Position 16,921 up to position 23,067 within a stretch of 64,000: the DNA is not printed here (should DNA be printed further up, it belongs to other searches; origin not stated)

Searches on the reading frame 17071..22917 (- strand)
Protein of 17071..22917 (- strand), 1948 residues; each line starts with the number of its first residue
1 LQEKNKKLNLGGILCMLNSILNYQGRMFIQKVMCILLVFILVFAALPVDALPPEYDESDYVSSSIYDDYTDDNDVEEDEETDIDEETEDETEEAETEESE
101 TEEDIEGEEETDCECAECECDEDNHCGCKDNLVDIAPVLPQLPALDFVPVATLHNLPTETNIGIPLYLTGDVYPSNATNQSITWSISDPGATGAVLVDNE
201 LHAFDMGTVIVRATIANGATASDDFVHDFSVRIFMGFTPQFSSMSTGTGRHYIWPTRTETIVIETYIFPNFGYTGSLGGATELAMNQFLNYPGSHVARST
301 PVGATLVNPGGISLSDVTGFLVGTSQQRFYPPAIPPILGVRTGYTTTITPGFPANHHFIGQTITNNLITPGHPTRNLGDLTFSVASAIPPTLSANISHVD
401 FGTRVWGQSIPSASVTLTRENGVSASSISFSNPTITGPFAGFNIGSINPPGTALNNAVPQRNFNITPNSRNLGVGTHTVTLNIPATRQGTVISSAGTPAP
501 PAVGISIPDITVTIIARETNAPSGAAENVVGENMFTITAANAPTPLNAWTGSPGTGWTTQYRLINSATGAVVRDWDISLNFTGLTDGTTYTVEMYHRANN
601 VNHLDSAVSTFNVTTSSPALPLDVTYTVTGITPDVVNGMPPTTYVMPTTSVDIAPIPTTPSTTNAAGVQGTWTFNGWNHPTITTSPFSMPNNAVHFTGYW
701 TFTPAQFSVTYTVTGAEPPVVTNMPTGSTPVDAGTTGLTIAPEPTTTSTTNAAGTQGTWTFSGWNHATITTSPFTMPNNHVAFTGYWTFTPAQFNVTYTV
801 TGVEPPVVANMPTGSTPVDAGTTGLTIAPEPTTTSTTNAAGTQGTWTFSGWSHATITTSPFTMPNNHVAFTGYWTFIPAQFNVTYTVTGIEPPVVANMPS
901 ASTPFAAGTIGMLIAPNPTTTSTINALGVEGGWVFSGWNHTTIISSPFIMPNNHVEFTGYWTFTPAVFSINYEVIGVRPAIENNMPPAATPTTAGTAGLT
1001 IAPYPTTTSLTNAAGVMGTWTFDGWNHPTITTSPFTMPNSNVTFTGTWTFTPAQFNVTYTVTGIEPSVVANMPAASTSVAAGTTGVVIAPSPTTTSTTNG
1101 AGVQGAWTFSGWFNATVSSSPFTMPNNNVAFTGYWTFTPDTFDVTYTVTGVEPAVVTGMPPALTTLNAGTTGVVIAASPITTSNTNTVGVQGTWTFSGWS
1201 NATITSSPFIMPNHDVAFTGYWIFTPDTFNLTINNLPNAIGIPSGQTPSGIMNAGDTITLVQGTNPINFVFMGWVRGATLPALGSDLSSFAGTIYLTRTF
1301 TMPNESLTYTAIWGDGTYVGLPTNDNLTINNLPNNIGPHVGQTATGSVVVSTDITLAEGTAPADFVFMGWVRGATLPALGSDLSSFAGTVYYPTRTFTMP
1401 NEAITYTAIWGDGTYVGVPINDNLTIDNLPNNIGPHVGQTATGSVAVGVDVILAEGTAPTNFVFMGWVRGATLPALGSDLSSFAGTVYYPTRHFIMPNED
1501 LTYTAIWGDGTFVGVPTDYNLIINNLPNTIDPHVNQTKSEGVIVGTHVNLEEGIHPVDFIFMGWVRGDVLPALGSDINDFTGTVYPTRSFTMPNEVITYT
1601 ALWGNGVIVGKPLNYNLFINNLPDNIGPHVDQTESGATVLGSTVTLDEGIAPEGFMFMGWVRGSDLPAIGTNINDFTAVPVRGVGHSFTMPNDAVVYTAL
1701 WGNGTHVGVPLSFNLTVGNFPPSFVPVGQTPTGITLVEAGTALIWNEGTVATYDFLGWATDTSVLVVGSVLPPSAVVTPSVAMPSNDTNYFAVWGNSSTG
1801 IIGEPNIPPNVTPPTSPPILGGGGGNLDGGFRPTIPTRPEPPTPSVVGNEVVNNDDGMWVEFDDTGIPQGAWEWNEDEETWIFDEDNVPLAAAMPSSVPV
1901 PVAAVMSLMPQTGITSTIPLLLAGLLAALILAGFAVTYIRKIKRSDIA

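Call 7: search_protein_families(library=pfam, proteins=[window:17071-22917:-], max_evalue=0.01)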
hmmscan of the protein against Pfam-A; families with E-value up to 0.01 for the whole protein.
window:17071-22917:- (1948 aa): 2 families
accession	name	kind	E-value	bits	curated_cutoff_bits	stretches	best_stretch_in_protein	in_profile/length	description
PF18655.7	SHIRT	-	9.2e-40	135.6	22.4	6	744-790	41-82/82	SHIRT domain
PF09160.16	FimH_man-bind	-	5.2e-05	23.5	25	0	1337-1425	22-107/145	FimH, mannose binding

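Call 8: search_protein_families(library=ncbifam, proteins=[window:17071-22917:-], max_evalue=0.01)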
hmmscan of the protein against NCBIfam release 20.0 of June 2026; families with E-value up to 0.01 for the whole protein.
window:17071-22917:- (1948 aa): 1 family
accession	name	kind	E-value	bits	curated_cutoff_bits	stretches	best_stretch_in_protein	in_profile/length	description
TIGR01167.1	LPXTG_anchor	domain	0.0023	18.5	15.9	0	1910-1941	3-31/34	LPXTG cell wall anchor domain-containing protein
